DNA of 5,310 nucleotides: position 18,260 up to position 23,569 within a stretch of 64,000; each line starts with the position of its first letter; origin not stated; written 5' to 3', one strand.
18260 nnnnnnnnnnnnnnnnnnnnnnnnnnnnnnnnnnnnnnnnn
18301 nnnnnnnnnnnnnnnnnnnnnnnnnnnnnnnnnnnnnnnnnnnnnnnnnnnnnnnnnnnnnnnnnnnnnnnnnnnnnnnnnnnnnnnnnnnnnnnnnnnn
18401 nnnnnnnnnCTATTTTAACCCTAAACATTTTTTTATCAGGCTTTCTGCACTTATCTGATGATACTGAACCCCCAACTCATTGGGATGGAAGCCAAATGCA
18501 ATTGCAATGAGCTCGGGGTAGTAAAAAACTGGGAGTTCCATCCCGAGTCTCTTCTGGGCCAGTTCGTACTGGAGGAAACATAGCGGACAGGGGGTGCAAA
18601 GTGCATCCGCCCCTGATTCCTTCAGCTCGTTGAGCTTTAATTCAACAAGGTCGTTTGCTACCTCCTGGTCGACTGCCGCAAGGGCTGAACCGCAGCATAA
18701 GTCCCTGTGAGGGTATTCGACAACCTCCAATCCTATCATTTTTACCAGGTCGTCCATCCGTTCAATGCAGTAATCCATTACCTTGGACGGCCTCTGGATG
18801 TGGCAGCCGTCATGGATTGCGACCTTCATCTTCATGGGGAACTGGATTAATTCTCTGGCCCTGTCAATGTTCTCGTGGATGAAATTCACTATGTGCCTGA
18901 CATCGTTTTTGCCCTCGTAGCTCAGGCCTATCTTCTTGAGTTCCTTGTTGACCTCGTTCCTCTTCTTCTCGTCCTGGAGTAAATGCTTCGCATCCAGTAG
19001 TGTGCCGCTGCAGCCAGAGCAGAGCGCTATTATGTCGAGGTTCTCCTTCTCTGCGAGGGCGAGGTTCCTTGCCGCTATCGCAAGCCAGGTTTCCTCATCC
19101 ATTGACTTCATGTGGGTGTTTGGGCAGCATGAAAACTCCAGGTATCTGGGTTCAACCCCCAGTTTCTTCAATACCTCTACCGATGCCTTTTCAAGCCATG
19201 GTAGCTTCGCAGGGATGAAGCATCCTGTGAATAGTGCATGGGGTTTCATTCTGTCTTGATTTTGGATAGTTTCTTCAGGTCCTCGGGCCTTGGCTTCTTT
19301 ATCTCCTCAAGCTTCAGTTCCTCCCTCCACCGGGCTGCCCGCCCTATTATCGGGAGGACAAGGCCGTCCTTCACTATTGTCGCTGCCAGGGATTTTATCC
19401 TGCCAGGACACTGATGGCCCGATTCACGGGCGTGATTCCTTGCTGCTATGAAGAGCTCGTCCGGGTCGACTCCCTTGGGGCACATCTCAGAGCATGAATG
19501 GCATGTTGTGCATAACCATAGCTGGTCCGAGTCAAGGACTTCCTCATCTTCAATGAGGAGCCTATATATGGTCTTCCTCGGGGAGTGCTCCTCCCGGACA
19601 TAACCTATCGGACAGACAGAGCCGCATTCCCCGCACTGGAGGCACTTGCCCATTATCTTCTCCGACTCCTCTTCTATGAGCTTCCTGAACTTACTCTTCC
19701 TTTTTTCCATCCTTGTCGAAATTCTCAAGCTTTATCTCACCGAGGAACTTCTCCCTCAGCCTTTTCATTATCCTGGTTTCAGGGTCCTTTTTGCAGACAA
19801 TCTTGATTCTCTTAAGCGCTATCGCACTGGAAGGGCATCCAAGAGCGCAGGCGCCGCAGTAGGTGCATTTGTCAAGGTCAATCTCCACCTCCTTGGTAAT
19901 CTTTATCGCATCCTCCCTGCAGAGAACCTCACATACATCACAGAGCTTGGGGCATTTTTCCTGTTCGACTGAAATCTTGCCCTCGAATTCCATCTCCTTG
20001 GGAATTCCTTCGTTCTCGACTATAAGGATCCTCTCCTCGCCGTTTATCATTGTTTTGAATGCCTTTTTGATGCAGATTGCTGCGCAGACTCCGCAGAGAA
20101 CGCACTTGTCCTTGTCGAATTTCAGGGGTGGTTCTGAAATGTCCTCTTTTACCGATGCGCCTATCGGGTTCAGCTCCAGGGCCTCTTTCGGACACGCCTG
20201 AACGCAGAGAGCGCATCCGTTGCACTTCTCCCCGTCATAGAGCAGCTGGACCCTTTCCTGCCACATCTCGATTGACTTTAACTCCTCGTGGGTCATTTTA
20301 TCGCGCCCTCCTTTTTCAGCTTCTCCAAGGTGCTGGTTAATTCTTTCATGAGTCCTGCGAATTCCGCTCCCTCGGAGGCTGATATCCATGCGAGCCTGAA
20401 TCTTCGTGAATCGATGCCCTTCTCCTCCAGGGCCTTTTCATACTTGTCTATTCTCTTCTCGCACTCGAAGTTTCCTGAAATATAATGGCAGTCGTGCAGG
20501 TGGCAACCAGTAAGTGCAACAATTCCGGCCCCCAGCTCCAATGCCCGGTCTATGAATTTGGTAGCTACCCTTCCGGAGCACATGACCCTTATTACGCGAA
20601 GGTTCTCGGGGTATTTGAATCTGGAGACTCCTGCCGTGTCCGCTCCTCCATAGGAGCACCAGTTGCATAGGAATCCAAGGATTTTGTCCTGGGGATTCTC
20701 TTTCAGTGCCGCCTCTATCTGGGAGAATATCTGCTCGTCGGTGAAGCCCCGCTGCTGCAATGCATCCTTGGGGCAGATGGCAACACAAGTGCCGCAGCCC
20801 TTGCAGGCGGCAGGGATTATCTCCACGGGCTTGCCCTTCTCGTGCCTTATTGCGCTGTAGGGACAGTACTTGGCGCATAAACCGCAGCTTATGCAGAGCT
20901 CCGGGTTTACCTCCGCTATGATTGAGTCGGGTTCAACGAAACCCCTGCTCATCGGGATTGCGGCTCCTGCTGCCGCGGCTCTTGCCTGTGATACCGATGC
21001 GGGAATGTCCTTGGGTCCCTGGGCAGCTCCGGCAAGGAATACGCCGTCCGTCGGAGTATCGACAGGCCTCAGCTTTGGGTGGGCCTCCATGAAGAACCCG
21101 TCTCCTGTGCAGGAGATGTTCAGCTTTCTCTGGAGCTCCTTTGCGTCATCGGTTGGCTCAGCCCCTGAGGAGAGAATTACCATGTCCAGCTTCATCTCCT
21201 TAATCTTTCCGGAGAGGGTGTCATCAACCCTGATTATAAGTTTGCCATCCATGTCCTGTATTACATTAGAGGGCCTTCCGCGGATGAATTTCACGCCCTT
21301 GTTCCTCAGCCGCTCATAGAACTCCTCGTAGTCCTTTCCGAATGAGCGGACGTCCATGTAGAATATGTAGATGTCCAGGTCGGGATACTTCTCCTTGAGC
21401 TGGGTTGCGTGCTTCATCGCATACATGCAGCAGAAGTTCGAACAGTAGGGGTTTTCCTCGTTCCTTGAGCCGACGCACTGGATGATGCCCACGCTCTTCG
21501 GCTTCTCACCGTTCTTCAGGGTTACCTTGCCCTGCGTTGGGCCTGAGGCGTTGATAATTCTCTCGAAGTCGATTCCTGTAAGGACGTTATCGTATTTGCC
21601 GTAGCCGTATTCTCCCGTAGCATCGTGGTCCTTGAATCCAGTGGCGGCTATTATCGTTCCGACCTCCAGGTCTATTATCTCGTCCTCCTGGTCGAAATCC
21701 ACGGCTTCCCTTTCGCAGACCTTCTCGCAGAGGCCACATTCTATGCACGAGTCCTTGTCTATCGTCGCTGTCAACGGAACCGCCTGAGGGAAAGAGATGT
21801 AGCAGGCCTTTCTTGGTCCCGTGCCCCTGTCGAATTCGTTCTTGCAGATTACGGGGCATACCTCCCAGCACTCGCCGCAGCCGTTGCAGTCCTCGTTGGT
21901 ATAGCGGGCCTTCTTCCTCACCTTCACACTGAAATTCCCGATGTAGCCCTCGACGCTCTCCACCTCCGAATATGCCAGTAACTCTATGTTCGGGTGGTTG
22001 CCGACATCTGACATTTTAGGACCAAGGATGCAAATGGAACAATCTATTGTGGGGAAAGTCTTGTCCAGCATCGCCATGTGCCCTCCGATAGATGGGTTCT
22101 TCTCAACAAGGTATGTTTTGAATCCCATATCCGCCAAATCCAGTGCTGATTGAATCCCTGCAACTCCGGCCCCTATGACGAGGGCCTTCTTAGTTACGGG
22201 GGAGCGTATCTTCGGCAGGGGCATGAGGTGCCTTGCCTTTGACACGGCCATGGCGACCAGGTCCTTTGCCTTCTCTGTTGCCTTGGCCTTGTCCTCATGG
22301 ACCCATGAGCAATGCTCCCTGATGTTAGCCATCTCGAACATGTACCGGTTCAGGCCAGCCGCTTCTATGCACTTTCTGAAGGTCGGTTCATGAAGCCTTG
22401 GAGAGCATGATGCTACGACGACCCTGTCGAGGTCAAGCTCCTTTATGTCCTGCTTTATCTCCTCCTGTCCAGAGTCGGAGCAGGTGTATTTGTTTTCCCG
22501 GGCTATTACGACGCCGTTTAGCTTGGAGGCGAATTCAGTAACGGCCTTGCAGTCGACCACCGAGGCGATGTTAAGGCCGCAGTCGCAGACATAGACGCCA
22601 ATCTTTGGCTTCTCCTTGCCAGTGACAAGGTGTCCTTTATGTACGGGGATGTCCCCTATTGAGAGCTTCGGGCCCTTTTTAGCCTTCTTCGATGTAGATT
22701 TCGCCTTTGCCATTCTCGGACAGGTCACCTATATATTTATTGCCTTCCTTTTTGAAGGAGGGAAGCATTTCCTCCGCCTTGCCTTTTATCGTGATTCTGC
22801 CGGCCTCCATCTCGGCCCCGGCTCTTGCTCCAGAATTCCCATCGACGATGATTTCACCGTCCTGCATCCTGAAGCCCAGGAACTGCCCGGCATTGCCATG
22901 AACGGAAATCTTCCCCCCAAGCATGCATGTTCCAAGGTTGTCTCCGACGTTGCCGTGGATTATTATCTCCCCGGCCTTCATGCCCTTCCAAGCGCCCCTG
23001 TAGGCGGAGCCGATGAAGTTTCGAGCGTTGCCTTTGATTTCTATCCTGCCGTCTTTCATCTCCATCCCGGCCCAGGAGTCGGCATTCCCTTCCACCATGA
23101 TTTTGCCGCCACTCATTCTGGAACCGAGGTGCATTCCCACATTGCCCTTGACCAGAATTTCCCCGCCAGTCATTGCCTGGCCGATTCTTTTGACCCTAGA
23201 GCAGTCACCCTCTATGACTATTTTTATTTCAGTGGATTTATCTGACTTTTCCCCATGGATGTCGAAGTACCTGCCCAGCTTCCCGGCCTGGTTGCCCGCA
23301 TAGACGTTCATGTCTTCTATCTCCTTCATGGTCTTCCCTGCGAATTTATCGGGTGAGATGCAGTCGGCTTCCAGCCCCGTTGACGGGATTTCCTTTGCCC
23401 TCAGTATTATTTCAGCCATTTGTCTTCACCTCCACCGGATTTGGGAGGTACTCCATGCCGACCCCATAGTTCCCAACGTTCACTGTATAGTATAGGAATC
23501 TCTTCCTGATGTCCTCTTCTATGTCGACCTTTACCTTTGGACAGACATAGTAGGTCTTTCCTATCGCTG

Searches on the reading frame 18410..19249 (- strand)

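Call 7: search_protein_families(library=ncbifam, proteins=[window:18410-19249:-], max_evalue=0.01)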
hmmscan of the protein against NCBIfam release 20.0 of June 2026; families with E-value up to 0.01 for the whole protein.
window:18410-19249:- (279 aa): 10 families
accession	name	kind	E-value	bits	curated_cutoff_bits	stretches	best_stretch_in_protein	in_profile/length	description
TIGR03288.1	CoB_CoM_SS_B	equivalog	1.5e-64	218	345.15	1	5-274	3-289/290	CoB--CoM heterodisulfide reductase subunit B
NF042965.1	MFR_anch_SdhE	equivalog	1.2e-34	120.2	500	1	4-269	3-279/282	8-methylmenaquinol:fumarate reductase membrane anchor subunit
NF041780.1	hetero_SS_HdrB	equivalog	1.2e-27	97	450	1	5-274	7-304/304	ferredoxin:CoB-CoM heterodisulfide reductase subunit HdrB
NF045670.1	quin_L_LdhH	equivalog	9.4e-27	93.6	800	1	5-248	470-705/706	L-lactate dehydrogenase (quinone) large subunit LdhH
NF004898.0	PRK06259.1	equivalog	1.3e-19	70.2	385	1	5-228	265-463/488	fumarate reductase (CoM/CoB) subunit TfrB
NF008434.0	PRK11274.1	equivalog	4.4e-16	58.8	333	1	7-224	173-384/409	glycolate oxidase subunit GlcF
NF008369.0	PRK11168.1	equivalog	4.6e-13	48.8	278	1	5-230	170-382/401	anaerobic glycerol-3-phosphate dehydrogenase subunit C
TIGR03379.1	glycerol3P_GlpC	equivalog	2.3e-10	39.8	279.9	1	5-232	165-381/397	anaerobic glycerol-3-phosphate dehydrogenase subunit GlpC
NF045724.1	ferredox_TmcB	equivalog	9.7e-06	24.4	735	1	116-241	288-417/430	electron transfer complex ferredoxin TmcB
NF045711.1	sulf_resp_HmcF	equivalog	0.0039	16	750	1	117-225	309-422/457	sulfate respiration complex iron-sulfur protein HmcF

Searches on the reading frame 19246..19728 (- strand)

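Call 7: search_protein_families(library=ncbifam, proteins=[window:19246-19728:-], max_evalue=0.01)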
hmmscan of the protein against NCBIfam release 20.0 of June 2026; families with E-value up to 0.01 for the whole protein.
window:19246-19728:- (160 aa): 46 families (the best 25 are shown)
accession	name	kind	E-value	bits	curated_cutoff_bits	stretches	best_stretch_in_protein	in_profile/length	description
TIGR03290.1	CoB_CoM_SS_C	equivalog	2.2e-22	79.6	160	1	28-155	3-132/144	CoB--CoM heterodisulfide reductase subunit C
NF041890.1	hdrC_Methbact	equivalog_domain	1.7e-16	60.4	270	1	18-105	20-106/192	ferredoxin:CoB-CoM heterodisulfide reductase subunit HdrC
NF038018.1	qmoC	equivalog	4.1e-16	59.4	300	1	13-103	4-94/360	quinone-interacting membrane-bound oxidoreductase complex subunit QmoC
NF041779.1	hetero_SS_HdrC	equivalog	2.1e-13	50.2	350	1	24-95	28-98/198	ferredoxin:CoB-CoM heterodisulfide reductase subunit HdrC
NF008434.0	PRK11274.1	equivalog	1.6e-11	43.8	333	1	19-103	15-105/409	glycolate oxidase subunit GlcF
NF008369.0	PRK11168.1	equivalog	2e-10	40.2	278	1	21-104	5-91/401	anaerobic glycerol-3-phosphate dehydrogenase subunit C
TIGR00384.1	dhsB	subfamily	7.9e-09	35.3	88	1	12-91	124-216/222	succinate dehydrogenase and fumarate reductase iron-sulfur protein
NF009226.0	PRK12576.1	equivalog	9.1e-09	35.1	344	1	8-101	132-238/317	succinate dehydrogenase/fumarate reductase iron-sulfur subunit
NF004616.0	PRK05950.1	subfamily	1.9e-07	30.5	228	1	17-93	135-226/238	succinate dehydrogenase iron-sulfur subunit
NF004898.0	PRK06259.1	equivalog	2e-07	30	385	1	7-107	112-223/488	fumarate reductase (CoM/CoB) subunit TfrB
TIGR03379.1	glycerol3P_GlpC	equivalog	6.4e-07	28.5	279.9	1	26-103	4-82/397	anaerobic glycerol-3-phosphate dehydrogenase subunit GlpC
NF045670.1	quin_L_LdhH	equivalog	1e-06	27.3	800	1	15-134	292-415/706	L-lactate dehydrogenase (quinone) large subunit LdhH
NF045796.1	DsrK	equivalog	5e-06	25.4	400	1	70-109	117-156/453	sulfate reduction electron transfer complex DsrMKJOP subunit DsrK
TIGR01945.1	rnfC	subfamily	6.1e-06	25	245.95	1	20-88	356-419/435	RnfABCDGE type electron transport complex subunit C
NF041891.1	hdrA_Methbact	equivalog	8.4e-06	24.3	1300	1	6-84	216-298/762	ferredoxin:CoB-CoM heterodisulfide reductase subunit HdrA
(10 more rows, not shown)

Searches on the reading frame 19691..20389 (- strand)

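Call 75: search_protein_families(library=pfam, proteins=[window:19691-20389:-], max_evalue=0.0001)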
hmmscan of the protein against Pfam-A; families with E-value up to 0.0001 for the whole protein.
window:19691-20389:- (232 aa): 11 families
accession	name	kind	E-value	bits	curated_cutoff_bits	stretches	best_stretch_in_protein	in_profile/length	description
PF00037.32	Fer4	-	3.5e-18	65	21.1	2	168-190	1-23/24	4Fe-4S binding domain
PF12837.12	Fer4_6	-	2e-15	56.3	25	0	51-70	4-23/24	4Fe-4S binding domain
PF12838.12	Fer4_7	-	2.5e-15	57.1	27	1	55-110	1-52/52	4Fe-4S dicluster domain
PF12797.12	Fer4_2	-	3.7e-12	45.8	24.5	0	50-67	4-21/22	4Fe-4S binding domain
PF14697.11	Fer4_21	-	3.3e-11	43.6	35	0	40-72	26-58/59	4Fe-4S dicluster domain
PF13237.11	Fer4_10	-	7.4e-11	42.3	25.5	1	50-106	3-52/53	4Fe-4S dicluster domain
PF13484.11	Fer4_16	-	1.6e-10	42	30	0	55-74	1-20/66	4Fe-4S double cluster binding domain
PF13187.11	Fer4_9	-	2e-10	41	27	1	55-109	1-50/52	4Fe-4S dicluster domain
PF13459.11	Fer4_15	-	3e-10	41.1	22.4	0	90-150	2-63/66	4Fe-4S single cluster domain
PF25160.1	LdpA_Fe-S-bd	-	1.2e-06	28.7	27.6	0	146-192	1-45/49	LdpA Fe-S cluster-binding domain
PF13183.11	Fer4_8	-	1.3e-06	29.2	27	0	52-68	50-66/68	4Fe-4S dicluster domain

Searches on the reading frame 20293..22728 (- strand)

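Call 7: search_protein_families(library=ncbifam, proteins=[window:20293-22728:-], max_evalue=0.01)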
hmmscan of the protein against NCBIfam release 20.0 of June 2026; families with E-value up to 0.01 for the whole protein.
window:20293-22728:- (811 aa): 114 families (the best 25 are shown)
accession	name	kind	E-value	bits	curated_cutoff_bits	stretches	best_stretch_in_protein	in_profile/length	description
NF040770.1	hetero_SS_HdrA2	exception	0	1128.6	1100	1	42-808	1-775/777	CoB-CoM heterodisulfide reductase HdrA2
NF041778.1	hetero_SS_HdrA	equivalog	1.1e-210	701.4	1400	1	40-738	5-711/771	ferredoxin:CoB-CoM heterodisulfide reductase subunit HdrA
NF041891.1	hdrA_Methbact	equivalog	1.3e-205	684.9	1300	1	42-806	2-760/762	ferredoxin:CoB-CoM heterodisulfide reductase subunit HdrA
NF045873.1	F420_non_VhuD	exception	4.8e-28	97.9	215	1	683-805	4-126/132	F420-non-reducing hydrogenase iron-sulfur subunit VhuD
NF038196.1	ferrodoxin_EFR1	subfamily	1.1e-17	64.9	75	2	607-659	182-231/242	EFR1 family ferrodoxin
NF042909.1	FMH_DH_FwdF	exception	6.5e-16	58.4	375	2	271-352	7-81/336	tungsten-dependent formylmethanofuran dehydrogenase subunit FwdF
NF058577.1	FdxA_fam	equivalog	4.1e-14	52.5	65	2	610-656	7-52/52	4Fe-4S ferredoxin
NF040864.1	HgcB_ferredoxin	equivalog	5.6e-14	51.8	99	2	606-658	10-62/93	mercury methylation ferredoxin HgcB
NF006221.0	PRK08348.1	subfamily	3.2e-12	46.3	124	1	608-659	42-94/136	NADH-plastoquinone oxidoreductase subunit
TIGR02179.1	PorD_KorD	subfamily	4.7e-12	45.8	60.05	2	607-658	22-73/78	2-oxoacid:acceptor oxidoreductase, delta subunit, pyruvate/2-ketoisovalerate family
TIGR02936.1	fdxN_nitrog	equivalog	7.7e-12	45.2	80.55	1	321-354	16-52/91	ferredoxin III, nif-specific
NF007204.0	PRK09625.1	equivalog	1.6e-11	44.4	125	1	608-680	57-126/133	pyruvate flavodoxin oxidoreductase subunit delta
TIGR02700.1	flavo_MJ0208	hypoth_equivalog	1.6e-11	43.9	251.35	1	607-659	145-196/234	dihydromethanopterin reductase (acceptor)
TIGR01944.1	rnfB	subfamily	2.3e-11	43.6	68.7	1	602-665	105-168/190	RnfABCDGE type electron transport complex subunit B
NF040684.1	PorD_Arch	equivalog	9.1e-11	41.7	120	1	609-659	31-81/85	pyruvate synthase subunit PorD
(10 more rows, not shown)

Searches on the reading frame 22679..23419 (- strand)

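Call 75: search_protein_families(library=pfam, proteins=[window:22679-23419:-], max_evalue=0.0001)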
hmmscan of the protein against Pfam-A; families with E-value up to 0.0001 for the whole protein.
window:22679-23419:- (246 aa): 1 family
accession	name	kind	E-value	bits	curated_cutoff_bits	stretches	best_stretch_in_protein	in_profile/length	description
PF01493.24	GXGXG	-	2.1e-11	44.1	32.5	1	170-244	33-107/190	GXGXG motif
